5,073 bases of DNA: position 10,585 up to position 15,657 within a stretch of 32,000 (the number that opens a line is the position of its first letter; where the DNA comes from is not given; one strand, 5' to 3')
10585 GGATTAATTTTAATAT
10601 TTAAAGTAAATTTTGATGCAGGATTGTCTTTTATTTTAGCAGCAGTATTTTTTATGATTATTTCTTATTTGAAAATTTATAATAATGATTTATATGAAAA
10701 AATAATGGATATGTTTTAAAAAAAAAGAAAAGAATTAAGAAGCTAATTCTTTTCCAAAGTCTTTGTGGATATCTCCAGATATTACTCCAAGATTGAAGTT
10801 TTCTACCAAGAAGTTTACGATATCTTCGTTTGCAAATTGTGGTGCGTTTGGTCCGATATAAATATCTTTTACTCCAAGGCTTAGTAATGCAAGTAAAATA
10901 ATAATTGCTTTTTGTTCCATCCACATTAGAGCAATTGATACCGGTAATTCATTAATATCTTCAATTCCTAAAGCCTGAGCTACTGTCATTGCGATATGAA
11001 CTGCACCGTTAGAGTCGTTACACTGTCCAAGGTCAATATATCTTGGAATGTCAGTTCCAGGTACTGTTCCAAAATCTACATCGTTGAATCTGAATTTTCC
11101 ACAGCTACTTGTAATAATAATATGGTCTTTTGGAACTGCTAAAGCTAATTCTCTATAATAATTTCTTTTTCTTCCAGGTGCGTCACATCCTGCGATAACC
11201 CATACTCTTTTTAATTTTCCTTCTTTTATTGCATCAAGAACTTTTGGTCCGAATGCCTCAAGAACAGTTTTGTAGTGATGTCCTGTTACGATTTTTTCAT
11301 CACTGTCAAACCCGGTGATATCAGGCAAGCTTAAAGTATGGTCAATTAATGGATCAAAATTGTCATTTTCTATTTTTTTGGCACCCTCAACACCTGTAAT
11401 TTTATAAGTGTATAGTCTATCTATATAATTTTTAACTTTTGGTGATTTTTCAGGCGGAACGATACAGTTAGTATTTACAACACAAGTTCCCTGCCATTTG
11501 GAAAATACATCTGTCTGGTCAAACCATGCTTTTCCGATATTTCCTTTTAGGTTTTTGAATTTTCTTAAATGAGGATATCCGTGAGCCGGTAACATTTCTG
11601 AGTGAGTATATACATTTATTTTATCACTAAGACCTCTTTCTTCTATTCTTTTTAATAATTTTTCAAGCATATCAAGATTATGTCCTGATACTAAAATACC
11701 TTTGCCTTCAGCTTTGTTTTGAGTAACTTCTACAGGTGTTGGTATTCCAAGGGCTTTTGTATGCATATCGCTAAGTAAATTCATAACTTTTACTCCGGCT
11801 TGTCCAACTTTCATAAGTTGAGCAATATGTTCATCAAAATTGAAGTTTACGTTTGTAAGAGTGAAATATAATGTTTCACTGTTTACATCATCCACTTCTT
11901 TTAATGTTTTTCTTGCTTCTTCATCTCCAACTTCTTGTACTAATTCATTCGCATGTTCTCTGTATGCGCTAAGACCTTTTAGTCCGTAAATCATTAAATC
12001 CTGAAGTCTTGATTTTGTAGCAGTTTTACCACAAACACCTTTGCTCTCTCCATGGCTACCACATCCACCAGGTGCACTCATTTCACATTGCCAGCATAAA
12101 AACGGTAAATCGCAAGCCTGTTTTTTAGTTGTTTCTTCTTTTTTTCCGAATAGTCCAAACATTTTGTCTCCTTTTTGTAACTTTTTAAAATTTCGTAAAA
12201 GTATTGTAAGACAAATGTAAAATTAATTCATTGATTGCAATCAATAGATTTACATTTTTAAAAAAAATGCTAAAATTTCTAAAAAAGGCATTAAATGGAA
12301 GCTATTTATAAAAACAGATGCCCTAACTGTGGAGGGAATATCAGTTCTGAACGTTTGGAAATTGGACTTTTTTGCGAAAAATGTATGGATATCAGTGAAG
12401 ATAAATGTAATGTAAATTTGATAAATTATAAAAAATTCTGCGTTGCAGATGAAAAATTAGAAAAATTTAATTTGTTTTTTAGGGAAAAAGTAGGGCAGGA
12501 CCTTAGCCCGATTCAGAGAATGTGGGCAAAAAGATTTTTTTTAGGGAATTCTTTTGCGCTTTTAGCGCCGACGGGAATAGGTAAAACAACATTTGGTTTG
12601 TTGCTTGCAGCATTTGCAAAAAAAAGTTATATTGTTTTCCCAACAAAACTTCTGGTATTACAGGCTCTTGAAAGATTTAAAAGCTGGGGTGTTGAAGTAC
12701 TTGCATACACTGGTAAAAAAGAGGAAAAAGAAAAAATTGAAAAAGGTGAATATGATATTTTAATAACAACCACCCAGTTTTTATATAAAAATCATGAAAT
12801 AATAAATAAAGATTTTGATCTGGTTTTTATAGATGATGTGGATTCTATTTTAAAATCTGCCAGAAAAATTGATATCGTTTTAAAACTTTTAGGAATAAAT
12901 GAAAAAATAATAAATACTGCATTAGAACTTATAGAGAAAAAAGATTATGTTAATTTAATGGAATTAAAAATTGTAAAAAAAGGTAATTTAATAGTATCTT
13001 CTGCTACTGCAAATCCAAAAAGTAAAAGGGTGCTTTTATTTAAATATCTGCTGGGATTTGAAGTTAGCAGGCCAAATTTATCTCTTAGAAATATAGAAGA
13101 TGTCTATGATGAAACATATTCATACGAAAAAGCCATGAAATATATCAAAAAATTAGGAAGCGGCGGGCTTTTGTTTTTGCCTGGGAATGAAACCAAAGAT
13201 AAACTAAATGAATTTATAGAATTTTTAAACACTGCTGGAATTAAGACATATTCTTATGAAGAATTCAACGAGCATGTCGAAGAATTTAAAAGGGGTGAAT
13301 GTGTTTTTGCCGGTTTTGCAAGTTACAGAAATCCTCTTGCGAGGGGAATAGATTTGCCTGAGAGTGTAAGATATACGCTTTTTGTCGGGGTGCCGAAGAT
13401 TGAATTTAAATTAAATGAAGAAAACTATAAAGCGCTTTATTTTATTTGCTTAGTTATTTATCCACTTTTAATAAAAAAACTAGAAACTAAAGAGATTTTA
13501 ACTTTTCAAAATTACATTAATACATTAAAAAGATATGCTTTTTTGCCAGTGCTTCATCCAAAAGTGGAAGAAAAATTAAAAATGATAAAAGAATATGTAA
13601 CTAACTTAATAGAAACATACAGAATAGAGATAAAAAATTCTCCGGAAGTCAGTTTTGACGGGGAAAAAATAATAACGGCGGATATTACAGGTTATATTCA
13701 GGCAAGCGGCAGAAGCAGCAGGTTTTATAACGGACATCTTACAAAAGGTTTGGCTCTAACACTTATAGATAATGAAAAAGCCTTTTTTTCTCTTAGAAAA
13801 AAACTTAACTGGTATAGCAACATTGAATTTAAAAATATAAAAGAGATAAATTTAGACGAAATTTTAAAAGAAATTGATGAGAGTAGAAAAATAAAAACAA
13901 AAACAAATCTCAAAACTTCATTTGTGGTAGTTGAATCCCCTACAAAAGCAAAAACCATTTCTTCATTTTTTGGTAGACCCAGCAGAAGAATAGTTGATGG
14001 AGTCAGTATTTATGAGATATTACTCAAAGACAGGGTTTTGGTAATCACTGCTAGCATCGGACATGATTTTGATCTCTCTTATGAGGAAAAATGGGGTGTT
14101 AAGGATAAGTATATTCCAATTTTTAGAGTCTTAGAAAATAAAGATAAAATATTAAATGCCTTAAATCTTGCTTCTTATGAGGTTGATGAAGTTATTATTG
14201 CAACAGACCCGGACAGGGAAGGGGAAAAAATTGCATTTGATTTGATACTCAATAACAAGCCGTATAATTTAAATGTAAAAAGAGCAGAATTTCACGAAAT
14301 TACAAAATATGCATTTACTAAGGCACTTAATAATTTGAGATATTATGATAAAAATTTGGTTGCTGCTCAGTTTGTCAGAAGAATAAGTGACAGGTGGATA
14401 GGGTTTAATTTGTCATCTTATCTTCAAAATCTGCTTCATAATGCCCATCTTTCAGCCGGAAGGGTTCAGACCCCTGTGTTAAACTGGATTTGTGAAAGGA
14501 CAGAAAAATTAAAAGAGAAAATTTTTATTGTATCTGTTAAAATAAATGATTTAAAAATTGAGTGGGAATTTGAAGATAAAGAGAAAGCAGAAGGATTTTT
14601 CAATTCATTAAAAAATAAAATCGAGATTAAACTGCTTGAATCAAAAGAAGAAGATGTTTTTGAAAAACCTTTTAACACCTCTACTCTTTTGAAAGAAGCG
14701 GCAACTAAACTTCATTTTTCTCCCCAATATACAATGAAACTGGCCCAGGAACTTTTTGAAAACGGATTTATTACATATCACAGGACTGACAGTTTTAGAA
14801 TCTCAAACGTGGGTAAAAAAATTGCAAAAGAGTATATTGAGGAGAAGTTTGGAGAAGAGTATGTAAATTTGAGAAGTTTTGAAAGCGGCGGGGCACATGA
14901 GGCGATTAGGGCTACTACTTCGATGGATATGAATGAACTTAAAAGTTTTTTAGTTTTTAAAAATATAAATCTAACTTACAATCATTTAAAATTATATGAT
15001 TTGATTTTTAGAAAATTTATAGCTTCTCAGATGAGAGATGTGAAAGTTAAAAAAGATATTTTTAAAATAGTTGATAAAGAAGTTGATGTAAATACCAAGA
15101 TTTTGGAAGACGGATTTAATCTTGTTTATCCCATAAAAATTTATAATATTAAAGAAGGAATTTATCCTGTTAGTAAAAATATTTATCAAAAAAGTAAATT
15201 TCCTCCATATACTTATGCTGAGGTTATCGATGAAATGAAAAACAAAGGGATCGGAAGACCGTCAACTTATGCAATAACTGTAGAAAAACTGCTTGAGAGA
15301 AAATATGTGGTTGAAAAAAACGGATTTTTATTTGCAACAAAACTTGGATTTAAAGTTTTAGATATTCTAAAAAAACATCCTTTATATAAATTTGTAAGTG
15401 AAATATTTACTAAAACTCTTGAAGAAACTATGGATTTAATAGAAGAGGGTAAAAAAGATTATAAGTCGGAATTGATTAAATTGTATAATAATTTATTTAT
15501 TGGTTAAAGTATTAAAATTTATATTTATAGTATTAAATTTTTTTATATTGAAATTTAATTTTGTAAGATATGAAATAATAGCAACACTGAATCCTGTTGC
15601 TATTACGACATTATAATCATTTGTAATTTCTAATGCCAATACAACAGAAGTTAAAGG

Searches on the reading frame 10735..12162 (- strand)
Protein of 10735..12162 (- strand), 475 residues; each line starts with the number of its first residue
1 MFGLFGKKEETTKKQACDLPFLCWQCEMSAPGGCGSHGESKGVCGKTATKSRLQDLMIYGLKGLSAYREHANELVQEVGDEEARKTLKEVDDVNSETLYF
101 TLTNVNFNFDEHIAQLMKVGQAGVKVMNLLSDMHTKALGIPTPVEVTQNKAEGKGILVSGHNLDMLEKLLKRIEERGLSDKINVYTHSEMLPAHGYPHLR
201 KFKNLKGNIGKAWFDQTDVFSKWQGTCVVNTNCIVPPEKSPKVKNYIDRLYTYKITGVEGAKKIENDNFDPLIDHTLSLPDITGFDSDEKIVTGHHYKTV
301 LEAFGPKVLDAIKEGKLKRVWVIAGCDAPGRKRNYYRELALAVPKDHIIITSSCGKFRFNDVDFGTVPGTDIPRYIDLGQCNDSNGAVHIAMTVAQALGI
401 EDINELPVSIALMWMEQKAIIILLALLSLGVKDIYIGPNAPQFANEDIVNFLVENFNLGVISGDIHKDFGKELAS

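Call 18: search_protein_families(library=ncbifam, proteins=[window:10735-12162:-], max_evalue=0.00001)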
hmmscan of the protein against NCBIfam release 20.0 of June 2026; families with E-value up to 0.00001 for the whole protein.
window:10735-12162:- (475 aa): 3 families
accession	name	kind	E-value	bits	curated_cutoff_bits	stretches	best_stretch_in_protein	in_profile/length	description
TIGR01703.1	hybrid_clust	equivalog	2.2e-147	491.7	360.8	2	52-469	125-518/522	hydroxylamine reductase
NF003658.0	PRK05290.1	equivalog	3.1e-137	458.5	367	2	109-468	188-539/546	hydroxylamine reductase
TIGR01702.1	CO_DH_cata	equivalog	4.3e-16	58.2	478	1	288-455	399-586/621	anaerobic carbon-monoxide dehydrogenase catalytic subunit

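Call 19: search_protein_families(library=pfam, proteins=[window:10735-12162:-], max_evalue=0.00001)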
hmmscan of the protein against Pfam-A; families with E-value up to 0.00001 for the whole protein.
window:10735-12162:- (475 aa): 1 family
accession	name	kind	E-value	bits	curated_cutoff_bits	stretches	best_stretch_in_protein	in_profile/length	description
PF03063.25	Prismane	-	4.1e-104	349.5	27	2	86-460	135-504/513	Prismane/CO dehydrogenase family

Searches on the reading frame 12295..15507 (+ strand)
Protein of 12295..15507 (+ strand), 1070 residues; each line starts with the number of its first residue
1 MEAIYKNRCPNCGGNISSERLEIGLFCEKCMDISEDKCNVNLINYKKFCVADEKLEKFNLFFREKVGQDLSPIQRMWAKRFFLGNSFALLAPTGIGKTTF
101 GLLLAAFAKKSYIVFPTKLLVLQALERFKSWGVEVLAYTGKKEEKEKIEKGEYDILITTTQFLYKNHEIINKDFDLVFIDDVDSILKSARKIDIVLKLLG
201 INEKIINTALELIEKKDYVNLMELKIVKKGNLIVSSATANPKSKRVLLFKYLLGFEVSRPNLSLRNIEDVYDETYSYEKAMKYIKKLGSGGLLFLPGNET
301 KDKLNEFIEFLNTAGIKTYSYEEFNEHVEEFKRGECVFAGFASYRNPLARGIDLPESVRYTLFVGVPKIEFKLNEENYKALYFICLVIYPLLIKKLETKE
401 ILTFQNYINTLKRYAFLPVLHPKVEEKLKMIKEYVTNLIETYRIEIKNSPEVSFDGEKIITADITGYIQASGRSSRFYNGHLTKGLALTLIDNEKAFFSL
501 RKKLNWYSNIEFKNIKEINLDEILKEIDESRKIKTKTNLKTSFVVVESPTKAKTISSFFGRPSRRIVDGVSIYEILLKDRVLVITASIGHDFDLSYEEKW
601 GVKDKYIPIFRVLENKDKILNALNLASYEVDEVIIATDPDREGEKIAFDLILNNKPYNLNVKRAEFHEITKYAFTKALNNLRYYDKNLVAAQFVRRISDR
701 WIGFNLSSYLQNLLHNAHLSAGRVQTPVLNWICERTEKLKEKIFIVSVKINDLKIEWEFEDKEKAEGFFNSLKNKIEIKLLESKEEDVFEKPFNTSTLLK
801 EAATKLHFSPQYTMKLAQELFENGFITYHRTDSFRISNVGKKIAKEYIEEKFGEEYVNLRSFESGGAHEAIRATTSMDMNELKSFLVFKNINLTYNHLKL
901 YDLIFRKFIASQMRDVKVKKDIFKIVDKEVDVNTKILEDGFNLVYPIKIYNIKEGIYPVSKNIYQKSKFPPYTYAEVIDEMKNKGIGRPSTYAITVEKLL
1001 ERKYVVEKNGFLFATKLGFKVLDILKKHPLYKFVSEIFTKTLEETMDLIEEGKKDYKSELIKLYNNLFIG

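Call 18: search_protein_families(library=ncbifam, proteins=[window:12295-15507:+], max_evalue=0.00001)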
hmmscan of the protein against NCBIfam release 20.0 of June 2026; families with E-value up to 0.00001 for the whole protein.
window:12295-15507:+ (1070 aa): 12 families
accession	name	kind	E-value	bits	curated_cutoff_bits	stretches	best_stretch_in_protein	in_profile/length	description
TIGR01054.1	rgy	equivalog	0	1062.8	471.7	2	2-613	3-676/1172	reverse gyrase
TIGR01051.1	topA_bact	equivalog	2.9e-94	317.2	456.4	1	543-1066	1-567/632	type I DNA topoisomerase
NF004966.0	PRK06319.1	equivalog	3.4e-63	214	868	3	540-741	2-185/862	DNA topoisomerase I/SWI domain fusion protein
NF006451.0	PRK08780.1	equivalog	2e-57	195.2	1265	2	542-919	4-400/824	DNA topoisomerase I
NF004438.0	PRK05776.1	equivalog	2.4e-54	184.6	793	1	540-1062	8-569/677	DNA topoisomerase I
TIGR01057.1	topA_arch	equivalog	6e-47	160.2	458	1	545-1055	1-549/618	DNA topoisomerase I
NF005555.0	PRK07220.1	equivalog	7.8e-42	143.5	635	1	544-1054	4-548/740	DNA topoisomerase I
NF005829.0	PRK07726.1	subfamily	8.1e-36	123.9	597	1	611-921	74-414/669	DNA topoisomerase 3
TIGR01056.1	topB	subfamily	1.3e-34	119.8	515.75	1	543-945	4-444/706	DNA topoisomerase III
NF011532.0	PRK14973.1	equivalog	3.2e-34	117.9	930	1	617-1055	84-548/936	DNA topoisomerase I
NF006032.0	PRK08173.1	equivalog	1.8e-21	75.6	1058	1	614-742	79-214/863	DNA topoisomerase III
NF011313.0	PRK14724.1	equivalog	3.9e-12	44.8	1088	0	614-742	80-223/988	DNA topoisomerase III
